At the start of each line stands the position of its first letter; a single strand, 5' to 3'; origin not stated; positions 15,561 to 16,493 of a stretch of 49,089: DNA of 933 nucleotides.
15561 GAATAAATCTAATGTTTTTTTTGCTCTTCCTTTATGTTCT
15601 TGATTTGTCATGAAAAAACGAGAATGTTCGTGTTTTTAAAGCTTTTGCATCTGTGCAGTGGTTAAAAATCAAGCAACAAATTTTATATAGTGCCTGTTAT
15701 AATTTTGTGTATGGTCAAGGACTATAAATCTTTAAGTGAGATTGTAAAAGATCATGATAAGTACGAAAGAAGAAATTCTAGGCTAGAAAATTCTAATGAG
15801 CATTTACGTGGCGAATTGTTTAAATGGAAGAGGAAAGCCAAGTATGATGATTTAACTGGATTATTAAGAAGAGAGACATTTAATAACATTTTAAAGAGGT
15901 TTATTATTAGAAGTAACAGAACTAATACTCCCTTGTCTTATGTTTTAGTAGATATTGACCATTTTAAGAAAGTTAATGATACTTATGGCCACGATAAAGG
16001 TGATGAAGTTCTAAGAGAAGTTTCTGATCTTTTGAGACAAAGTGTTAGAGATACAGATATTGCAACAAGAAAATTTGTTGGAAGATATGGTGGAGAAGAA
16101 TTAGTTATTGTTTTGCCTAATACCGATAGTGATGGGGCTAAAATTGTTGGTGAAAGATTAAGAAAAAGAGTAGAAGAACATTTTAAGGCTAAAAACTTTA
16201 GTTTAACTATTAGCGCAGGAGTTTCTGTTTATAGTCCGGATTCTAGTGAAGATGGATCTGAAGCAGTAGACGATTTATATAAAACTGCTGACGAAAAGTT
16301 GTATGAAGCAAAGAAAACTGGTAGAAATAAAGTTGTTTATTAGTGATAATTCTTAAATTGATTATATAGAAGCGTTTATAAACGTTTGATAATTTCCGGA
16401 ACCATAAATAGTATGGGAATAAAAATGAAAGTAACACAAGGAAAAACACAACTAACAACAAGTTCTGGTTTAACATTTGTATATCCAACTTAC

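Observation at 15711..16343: Apparently catalytically intact GGDEF diguanylate cyclase on an archaeal chromosome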

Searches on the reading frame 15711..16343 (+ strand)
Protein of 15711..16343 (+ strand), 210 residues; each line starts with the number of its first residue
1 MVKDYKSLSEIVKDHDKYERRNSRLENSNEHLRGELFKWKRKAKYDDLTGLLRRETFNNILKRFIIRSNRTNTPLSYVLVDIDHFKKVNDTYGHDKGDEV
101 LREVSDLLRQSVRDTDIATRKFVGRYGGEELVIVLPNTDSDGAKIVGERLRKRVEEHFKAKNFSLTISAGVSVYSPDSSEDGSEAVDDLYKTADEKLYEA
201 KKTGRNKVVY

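Call 5: search_protein_families(library=pfam, proteins=[window:15711-16343:+], max_evalue=0.01)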
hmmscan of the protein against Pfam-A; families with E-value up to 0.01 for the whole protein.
window:15711-16343:+ (210 aa): 3 families
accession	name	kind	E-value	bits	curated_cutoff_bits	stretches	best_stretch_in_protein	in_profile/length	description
PF00990.26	GGDEF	-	7.7e-42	143.2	23.8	1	43-207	1-161/161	Diguanylate cyclase, GGDEF domain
PF22335.1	Cas10-Cmr2_palm2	-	6.8e-05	23.4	27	1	76-208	3-132/133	Cas10/Cmr2, second palm domain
PF17853.6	GGDEF_2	-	0.0048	17.6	24.5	1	95-174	32-96/116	GGDEF-like domain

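Call 10: search_solved_structures(query=window:15711-16343:+, show_alignments=4, max_evalue=1e-10)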
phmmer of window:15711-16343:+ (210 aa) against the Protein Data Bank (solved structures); distinct sequences matched with E-value up to 1e-10: 46.
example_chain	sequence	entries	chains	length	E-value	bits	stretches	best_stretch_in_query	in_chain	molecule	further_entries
3ign_A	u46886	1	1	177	1.2e-32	116.8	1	44-209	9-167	Diguanylate cyclase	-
3i5c_A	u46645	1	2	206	1.7e-31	113.1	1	22-208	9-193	Fusion of General control protein GCN4 and WSPR response regulator protein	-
4zve_A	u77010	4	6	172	1.5e-29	106.7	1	46-208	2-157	Diguanylate cyclase DosC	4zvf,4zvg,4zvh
9t28_A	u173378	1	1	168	1.3e-28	103.6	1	46-208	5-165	diguanylate cyclase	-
3bre_A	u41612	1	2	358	6.9e-28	101.3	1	27-208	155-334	Probable two-component response regulator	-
3i5b_A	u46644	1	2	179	9.1e-28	100.9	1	45-208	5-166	WspR response regulator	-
5euh_A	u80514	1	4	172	1.5e-27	100.2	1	45-209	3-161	Putative GGDEF domain membrane protein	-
9g86_A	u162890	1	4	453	1.5e-26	96.9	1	28-209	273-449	Response regulator PleD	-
9g85_A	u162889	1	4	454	1.5e-26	96.9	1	28-209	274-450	Response regulator PleD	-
2wb4_A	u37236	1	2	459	1.6e-26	96.9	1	28-209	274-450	DIGUANYLATE CYCLASE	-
1w25_A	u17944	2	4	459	1.6e-26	96.9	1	28-209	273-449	STALKED-CELL DIFFERENTIATION CONTROLLING PROTEIN | RESPONSE REGULATOR PLED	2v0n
6eib_A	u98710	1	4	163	4.9e-26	95.2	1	54-208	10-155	Sensory box/GGDEF family protein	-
5llw_B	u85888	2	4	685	6e-26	94.9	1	22-208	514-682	Diguanylate cyclase (GGDEF) domain-containing protein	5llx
3i5a_A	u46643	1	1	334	8.9e-26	94.4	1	38-208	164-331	Response regulator/GGDEF domain protein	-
6et7_A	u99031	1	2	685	2.4e-25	93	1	28-208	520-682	Diguanylate cyclase (GGDEF) domain-containing protein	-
6ttr_A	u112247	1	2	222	1.2e-19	74.4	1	28-208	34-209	GGDEF diguanylate cyclase DgcB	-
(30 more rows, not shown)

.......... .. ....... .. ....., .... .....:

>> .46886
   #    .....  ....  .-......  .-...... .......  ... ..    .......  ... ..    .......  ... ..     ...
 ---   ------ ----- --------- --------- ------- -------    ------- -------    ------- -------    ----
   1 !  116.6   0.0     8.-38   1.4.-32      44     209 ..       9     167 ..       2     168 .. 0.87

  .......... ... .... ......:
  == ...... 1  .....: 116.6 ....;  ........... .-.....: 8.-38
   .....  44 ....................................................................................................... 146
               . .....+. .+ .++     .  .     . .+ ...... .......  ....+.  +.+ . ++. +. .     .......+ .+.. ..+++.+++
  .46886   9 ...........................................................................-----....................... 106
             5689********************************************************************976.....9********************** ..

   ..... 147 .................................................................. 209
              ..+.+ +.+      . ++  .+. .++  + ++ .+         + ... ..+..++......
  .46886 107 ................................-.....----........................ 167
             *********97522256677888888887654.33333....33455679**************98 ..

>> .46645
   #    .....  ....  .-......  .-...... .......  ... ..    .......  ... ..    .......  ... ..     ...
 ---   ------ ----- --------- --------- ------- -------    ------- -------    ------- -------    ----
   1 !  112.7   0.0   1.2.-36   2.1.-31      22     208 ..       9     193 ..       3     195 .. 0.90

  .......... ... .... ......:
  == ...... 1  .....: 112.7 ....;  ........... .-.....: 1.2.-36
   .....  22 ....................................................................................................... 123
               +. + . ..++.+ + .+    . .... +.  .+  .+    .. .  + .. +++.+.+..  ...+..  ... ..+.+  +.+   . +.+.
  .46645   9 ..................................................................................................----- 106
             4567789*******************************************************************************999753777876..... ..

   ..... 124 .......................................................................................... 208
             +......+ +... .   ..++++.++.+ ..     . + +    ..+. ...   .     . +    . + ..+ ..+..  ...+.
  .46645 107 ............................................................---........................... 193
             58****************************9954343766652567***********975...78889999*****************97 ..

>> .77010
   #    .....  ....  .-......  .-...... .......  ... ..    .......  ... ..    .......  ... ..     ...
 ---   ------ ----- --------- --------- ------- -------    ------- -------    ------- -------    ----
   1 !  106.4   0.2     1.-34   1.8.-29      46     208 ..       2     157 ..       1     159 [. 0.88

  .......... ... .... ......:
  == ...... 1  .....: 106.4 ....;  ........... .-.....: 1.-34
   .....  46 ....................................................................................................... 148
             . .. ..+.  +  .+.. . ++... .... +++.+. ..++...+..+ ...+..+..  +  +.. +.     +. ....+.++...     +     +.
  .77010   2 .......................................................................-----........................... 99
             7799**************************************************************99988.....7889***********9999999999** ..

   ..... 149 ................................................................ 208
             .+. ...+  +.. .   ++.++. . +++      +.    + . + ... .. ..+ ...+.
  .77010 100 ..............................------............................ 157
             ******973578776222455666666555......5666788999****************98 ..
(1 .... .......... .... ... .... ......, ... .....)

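Call 11: find_homologous_proteins(query=window:15711-16340:+, max_evalue=1e-10)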
Query window:15711-16340:+ (210 aa): 7824 proteins with E <= 1e-10 among 8000 candidates; the best 120 are listed.
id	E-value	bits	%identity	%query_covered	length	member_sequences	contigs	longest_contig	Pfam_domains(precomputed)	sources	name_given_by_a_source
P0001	3.7e-131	453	100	100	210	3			PF00990.27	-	-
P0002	8.1e-128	442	98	100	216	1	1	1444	PF00990.27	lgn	-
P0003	1.2e-106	373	82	100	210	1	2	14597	PF00990.27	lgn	-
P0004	7.3e-105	367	79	100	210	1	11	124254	PF00990.27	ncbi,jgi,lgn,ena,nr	ncbi:GGDEF domain-containing protein [Candidatus Woesearchaeota archaeon]|nr:GGDEF domain-containing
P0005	6.5e-77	276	60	100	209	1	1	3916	PF00990.27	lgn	-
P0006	2.5e-76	274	61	98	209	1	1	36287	PF00990.27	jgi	-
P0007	6.5e-76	273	61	98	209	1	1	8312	PF00990.27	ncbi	-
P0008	2.9e-73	264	58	90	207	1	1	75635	PF00990.27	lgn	-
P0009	1.3e-69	252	59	98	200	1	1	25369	PF00990.27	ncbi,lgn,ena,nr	ncbi:GGDEF domain-containing protein [archaeon]|nr:GGDEF domain-containing protein [archaeon]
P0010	2.2e-69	251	60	98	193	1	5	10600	PF22335.2,PF00990.27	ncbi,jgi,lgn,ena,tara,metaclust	jgi:diguanylate cyclase (GGDEF)-like protein|tara:strand:+ start:2364 stop:2945 length:582 start_cod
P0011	3.2e-69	251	60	98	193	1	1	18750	PF22335.2,PF00990.27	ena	-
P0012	1.4e-68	249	59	98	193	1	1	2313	PF22335.2,PF00990.27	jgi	jgi:diguanylate cyclase (GGDEF)-like protein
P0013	9.2e-57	210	53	91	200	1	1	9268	PF00990.27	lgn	-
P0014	6.1e-56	208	48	98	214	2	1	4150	PF00990.27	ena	-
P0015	1.2e-53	200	52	92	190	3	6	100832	PF22335.2,PF00990.27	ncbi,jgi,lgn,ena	-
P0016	9.6e-51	191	51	92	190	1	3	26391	PF00990.27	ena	-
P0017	4.3e-45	172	64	63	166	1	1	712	PF22335.2,PF00977.28,PF00990.27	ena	-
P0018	1.7e-41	160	61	63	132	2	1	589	PF00990.27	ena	-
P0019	1.2e-36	145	44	92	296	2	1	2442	PF00990.27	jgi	jgi:diguanylate cyclase (GGDEF)-like protein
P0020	1.9e-36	144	45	98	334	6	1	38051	PF00990.27,PF00072.31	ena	-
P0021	8.8e-36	142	46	93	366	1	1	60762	PF00990.27,PF00072.31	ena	-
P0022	8.0e-35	139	45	88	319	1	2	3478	PF00990.27,PF00072.31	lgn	-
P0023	9.6e-35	138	46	80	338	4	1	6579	PF13185.13,PF00990.27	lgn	-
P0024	8.5e-34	135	47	80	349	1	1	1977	PF22335.2,PF00990.27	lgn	-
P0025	9.0e-34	135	40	98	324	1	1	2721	PF00990.27,PF00072.31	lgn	-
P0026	1.2e-33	135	42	95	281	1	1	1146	PF00990.27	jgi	jgi:diguanylate cyclase (GGDEF)-like protein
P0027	1.3e-33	135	49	80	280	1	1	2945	PF24898.3,PF00990.27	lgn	-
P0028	1.6e-33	134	49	81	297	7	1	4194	PF00990.27,PF00072.31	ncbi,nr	ncbi:MAG: diguanylate cyclase response regulator [Deltaproteobacteria bacterium]|nr:MAG: diguanylate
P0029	1.9e-33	134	42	81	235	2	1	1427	PF22335.2,PF00990.27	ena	-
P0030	3.0e-33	134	43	89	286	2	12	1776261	PF00990.27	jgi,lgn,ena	jgi:diguanylate cyclase (GGDEF)-like protein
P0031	3.9e-33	133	45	80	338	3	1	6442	PF13185.13,PF00990.27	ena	-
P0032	4.9e-33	133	45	88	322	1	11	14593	PF00990.27,PF00072.31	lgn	-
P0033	5.2e-33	133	43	78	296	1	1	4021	PF00990.27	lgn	-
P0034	5.3e-33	133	45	88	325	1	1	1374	PF00990.27,PF00072.31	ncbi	-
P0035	5.4e-33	133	47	78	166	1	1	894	PF00990.27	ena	-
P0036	7.2e-33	132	42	95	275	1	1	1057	PF00990.27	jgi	jgi:diguanylate cyclase (GGDEF)-like protein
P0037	7.6e-33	132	47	81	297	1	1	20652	PF08447.19,PF13426.14,PF13188.14,PF08448.17,PF00989.32,PF00990.27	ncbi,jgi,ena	-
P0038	7.7e-33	132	41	94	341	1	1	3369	PF00990.27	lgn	-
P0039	8.0e-33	132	42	82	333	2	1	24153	PF00990.27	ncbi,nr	ncbi:MAG TPA: hypothetical protein DCX95_02495 [Elusimicrobia bacterium]|nr:hypothetical protein [El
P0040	8.4e-33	132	43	94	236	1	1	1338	PF24898.3,PF00990.27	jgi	jgi:diguanylate cyclase (GGDEF)-like protein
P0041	8.9e-33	132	47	83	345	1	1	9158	PF13185.13,PF00990.27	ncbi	ncbi:MAG: sensor domain-containing diguanylate cyclase, partial [Thermodesulfovibrionales bacterium]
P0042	1.0e-32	132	43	80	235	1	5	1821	PF22335.2,PF00990.27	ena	-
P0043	1.2e-32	132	47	80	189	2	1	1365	PF00990.27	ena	-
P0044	1.2e-32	132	43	89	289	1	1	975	PF13185.13,PF01590.33,PF00990.27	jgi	jgi:two-component system cell cycle response regulator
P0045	1.4e-32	131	39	100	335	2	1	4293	PF00990.27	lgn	-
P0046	1.8e-32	131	45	80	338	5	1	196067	PF13185.13,PF00990.27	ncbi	ncbi:MAG: GGDEF domain-containing protein [Fidelibacterota bacterium]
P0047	2.2e-32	131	42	89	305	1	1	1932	PF00990.27,PF00072.31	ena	-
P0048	3.4e-32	130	46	80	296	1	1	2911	PF00990.27,PF00072.31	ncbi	-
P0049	3.8e-32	130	41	94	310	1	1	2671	PF24898.3,PF00990.27,PF00072.31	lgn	-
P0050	3.9e-32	130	43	88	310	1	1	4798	PF00990.27,PF00072.31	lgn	-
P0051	3.9e-32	130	47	80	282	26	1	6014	PF00990.27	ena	-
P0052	3.9e-32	130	43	85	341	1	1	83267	PF22335.2,PF00990.27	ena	-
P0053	4.0e-32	130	43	80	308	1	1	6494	PF00498.32,PF16697.11,PF00990.27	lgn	-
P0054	4.1e-32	130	41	100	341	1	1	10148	PF00498.32,PF16697.11,PF00990.27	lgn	-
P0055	4.1e-32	130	43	94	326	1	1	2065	PF08447.19,PF13426.14,PF00990.27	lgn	-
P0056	4.3e-32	130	42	97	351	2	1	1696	PF13185.13,PF01590.33,PF13492.13,PF00990.27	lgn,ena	-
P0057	4.4e-32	130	48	81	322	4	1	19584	PF00990.27,PF00072.31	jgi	jgi:two-component system cell cycle response regulator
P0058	4.6e-32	130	42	93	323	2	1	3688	PF00990.27,PF00072.31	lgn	-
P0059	4.7e-32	130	45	80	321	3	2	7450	PF13185.13,PF00990.27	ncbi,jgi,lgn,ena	-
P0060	5.2e-32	130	48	79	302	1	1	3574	PF08448.17,PF00990.27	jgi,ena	-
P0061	5.5e-32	129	40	95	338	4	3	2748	PF13185.13,PF00990.27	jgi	-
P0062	6.2e-32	129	43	94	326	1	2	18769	PF08447.19,PF13426.14,PF00990.27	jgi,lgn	-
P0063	7.3e-32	129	45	81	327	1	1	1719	PF00990.27,PF00072.31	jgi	jgi:two-component system cell cycle response regulator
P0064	7.7e-32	129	44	85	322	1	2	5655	PF00990.27,PF00072.31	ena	-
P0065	8.0e-32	129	46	80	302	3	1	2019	PF00498.32,PF16697.11,PF00990.27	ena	-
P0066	8.1e-32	129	41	88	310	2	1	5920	PF00990.27,PF00072.31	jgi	jgi:diguanylate cyclase (GGDEF)-like protein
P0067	9.6e-32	129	45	78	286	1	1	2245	PF00990.27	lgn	-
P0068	9.8e-32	129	45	80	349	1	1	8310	PF00498.32,PF16697.11,PF00990.27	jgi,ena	-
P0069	1.1e-31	128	47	80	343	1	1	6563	PF00990.27,PF11563.15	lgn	-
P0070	1.1e-31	128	41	100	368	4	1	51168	PF00498.32,PF16697.11,PF24898.3,PF00990.27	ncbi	-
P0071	1.3e-31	128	46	80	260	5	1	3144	PF00990.27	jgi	jgi:diguanylate cyclase (GGDEF)-like protein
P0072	1.3e-31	128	44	88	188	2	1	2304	PF00990.27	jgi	jgi:diguanylate cyclase (GGDEF)-like protein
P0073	1.4e-31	128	42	90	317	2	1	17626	PF00990.27,PF00027.36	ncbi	-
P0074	1.7e-31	128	45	82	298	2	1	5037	PF22335.2,PF08269.18,PF00990.27,PF17200.11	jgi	jgi:diguanylate cyclase (GGDEF)-like protein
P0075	1.8e-31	128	43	91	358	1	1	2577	PF13185.13,PF13492.13,PF00990.27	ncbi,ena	-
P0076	1.9e-31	128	40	97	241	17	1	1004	PF00990.27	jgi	jgi:diguanylate cyclase (GGDEF)-like protein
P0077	1.9e-31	128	47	83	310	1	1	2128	PF00498.32,PF16697.11,PF00990.27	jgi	jgi:diguanylate cyclase (GGDEF)-like protein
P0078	1.9e-31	128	42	82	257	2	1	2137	PF00990.27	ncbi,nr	ncbi:MAG: sensor domain-containing diguanylate cyclase, partial [Nitrospinaceae bacterium]|nr:sensor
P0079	2.0e-31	128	41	97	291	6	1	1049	PF00990.27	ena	-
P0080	2.0e-31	128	45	81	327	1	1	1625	PF00990.27,PF00072.31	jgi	jgi:two-component system cell cycle response regulator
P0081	2.0e-31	128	44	85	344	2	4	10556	PF00990.27,PF00571.34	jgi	jgi:diguanylate cyclase (GGDEF)-like protein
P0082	2.1e-31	128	40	86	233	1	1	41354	PF00990.27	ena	-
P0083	2.1e-31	127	44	84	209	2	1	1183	PF00990.27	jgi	jgi:diguanylate cyclase (GGDEF)-like protein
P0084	2.2e-31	127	42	91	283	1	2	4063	PF00672.31,PF22335.2,PF00990.27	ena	-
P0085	2.4e-31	127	46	80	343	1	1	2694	PF00498.32,PF16697.11,PF00990.27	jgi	jgi:diguanylate cyclase (GGDEF)-like protein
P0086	2.7e-31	127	46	80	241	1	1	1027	PF00990.27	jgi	jgi:diguanylate cyclase (GGDEF)-like protein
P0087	2.7e-31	127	43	86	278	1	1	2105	PF13185.13,PF01590.33,PF00990.27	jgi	jgi:diguanylate cyclase (GGDEF)-like protein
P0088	3.0e-31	127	44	81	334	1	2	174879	PF22335.2,PF00990.27,PF11563.15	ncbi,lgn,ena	-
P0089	3.2e-31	127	43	81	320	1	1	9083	PF00990.27,PF00072.31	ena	-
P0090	3.2e-31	127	43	81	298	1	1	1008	PF00990.27,PF00072.31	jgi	-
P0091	3.2e-31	127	41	95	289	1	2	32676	PF00990.27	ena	-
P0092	3.4e-31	127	44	80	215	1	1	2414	PF00990.27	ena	-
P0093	3.4e-31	127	46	79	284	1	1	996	PF00990.27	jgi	jgi:diguanylate cyclase (GGDEF)-like protein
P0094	3.5e-31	127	44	78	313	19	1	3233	PF00990.27,PF00072.31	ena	-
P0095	3.6e-31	127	43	82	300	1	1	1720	PF00990.27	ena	-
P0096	3.6e-31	127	48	78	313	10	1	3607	PF00990.27,PF00072.31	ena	-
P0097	3.8e-31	127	41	90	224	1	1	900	PF00990.27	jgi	jgi:diguanylate cyclase (GGDEF)-like protein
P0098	3.9e-31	127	39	98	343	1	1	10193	PF00990.27,PF00072.31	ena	-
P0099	4.0e-31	127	41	93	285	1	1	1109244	PF00990.27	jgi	jgi:diguanylate cyclase (GGDEF)-like protein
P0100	4.1e-31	127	43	82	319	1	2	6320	PF00990.27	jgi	-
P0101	4.1e-31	127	47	80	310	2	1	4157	PF13185.13,PF01590.33,PF00990.27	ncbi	-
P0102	4.4e-31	126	41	92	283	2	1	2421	PF00672.31,PF00990.27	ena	-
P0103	4.6e-31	126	43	90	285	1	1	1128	PF24898.3,PF00990.27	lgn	-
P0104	4.7e-31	126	45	78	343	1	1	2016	PF00990.27,PF00072.31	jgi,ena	-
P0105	5.1e-31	126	46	79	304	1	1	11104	PF00990.27,PF00072.31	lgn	-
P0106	6.0e-31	126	42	90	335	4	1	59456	PF00990.27,PF00072.31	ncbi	-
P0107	6.0e-31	126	46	80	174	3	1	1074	PF00990.27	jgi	jgi:two-component system cell cycle response regulator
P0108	6.8e-31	126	46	78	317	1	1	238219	PF08448.17,PF00989.32,PF00990.27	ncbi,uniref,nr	ncbi:sensor domain-containing diguanylate cyclase [Pseudomonas sp. SWRI154]|uniref:sensor domain-con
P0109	7.0e-31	126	44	82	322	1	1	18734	PF00990.27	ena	-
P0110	7.7e-31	126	42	90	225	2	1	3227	PF00990.27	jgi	jgi:two-component system cell cycle response regulator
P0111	8.0e-31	126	48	82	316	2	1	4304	PF22335.2,PF08448.17,PF00990.27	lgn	-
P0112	8.4e-31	126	44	81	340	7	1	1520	PF13185.13,PF01590.33,PF24898.3,PF00990.27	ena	-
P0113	8.5e-31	126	42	83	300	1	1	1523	PF00990.27,PF00072.31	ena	-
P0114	9.1e-31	125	40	81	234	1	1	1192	PF22335.2,PF00990.27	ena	-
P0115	9.3e-31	125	45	79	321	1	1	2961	PF08448.17,PF00990.27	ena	-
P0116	9.3e-31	125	41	90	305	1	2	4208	PF00990.27,PF00072.31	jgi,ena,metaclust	metaclust:\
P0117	9.3e-31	125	45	82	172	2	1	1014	PF00990.27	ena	-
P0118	9.8e-31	125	41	90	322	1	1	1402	PF00990.27,PF00072.31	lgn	-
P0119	1.0e-30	125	42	92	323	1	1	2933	PF00990.27,PF00072.31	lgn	-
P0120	1.0e-30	125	40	98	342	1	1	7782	PF00990.27,PF00072.31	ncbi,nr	ncbi:MAG: PleD family two-component system response regulator [Gemmatimonadetes bacterium]|nr:PleD f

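Call 18: find_encoding_contigs(protein=P0004, flank=10000, max_places=2)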
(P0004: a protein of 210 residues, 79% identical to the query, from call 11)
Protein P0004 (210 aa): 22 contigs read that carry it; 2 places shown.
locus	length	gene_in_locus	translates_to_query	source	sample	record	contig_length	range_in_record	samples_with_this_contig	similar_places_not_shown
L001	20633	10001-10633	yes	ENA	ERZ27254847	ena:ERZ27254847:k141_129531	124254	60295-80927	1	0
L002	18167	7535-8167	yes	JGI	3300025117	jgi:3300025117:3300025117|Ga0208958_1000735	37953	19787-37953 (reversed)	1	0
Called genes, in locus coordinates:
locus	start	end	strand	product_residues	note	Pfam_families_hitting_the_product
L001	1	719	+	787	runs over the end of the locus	PF01326:PPDK_N, PF00391:PEP-utilizers, PF02896:PEP-utilizers_C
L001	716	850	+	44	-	-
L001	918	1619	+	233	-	-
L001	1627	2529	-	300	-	PF01909:NTP_transf_2, PF18765:Polbeta (weak)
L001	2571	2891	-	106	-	-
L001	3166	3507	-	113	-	-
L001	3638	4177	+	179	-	-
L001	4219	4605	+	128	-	-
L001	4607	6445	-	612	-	PF01261:AP_endonuc_2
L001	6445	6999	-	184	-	-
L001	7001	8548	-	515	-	-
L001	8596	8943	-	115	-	-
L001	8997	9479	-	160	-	-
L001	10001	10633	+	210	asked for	PF00990:GGDEF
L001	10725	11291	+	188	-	-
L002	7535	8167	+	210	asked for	PF00990:GGDEF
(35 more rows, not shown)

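Call 19: find_encoding_contigs(protein=P0008, flank=10000, max_places=1)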
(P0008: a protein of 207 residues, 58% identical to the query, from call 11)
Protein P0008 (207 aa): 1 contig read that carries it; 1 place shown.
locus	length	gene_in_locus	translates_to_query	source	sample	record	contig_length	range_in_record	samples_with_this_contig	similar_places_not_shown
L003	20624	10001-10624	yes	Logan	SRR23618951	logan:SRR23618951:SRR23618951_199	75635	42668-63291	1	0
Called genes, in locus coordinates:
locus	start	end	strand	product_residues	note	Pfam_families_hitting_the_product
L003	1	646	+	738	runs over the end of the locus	PF12481:DUF3700 (weak), PF13522:GATase_6, PF13537:GATase_7, PF00733:Asn_synthase, PF05141:DIT1_PvcA (weak)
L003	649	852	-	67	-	-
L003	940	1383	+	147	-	-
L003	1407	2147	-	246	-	PF00106:adh_short, PF08659:KR, PF23441:SDR, PF13561:adh_short_C2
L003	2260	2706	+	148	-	-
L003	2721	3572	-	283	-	-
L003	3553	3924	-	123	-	-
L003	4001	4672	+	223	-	PF03692:CxxCxxCC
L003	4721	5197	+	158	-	-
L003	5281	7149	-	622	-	PF01261:AP_endonuc_2 (weak)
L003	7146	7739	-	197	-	-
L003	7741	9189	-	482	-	-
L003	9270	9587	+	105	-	-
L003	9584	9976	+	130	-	PF01252:Peptidase_A8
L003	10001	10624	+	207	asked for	PF00990:GGDEF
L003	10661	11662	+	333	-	PF00579:tRNA-synt_1b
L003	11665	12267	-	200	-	PF01209:Ubie_methyltran (weak), PF02353:CMAS (weak), PF03848:TehB (weak), PF13489:Methyltransf_23, PF13847:Methyltransf_31, PF08241:Methyltransf_11, PF08242:Methyltransf_12, PF13649:Methyltransf_25, +1 more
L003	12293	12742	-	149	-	PF13636:Methyltranf_PUA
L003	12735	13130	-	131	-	-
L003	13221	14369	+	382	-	PF04542:Sigma70_r2, PF04539:Sigma70_r3 (weak), PF04545:Sigma70_r4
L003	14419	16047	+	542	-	PF00749:tRNA-synt_1c, PF03950:tRNA-synt_1c_C, PF20974:tRNA-synt_1c_C2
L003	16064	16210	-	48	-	PF18930:DUF5679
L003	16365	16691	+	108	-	PF01248:Ribosomal_L7Ae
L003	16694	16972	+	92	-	PF01200:Ribosomal_S28e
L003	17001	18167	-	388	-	-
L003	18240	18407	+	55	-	PF01246:Ribosomal_L24e, PF04570:zf-FLZ (weak), PF06467:zf-FCS (weak)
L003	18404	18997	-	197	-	PF00300:His_Phos_1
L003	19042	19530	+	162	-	PF00334:NDK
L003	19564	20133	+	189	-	-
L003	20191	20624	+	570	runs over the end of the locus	PF00009:GTP_EFTU, PF01926:MMR_HSR1 (weak), PF03144:GTP_EFTU_D2 (faint), PF11987:IF-2, PF14578:GTP_EFTU_D4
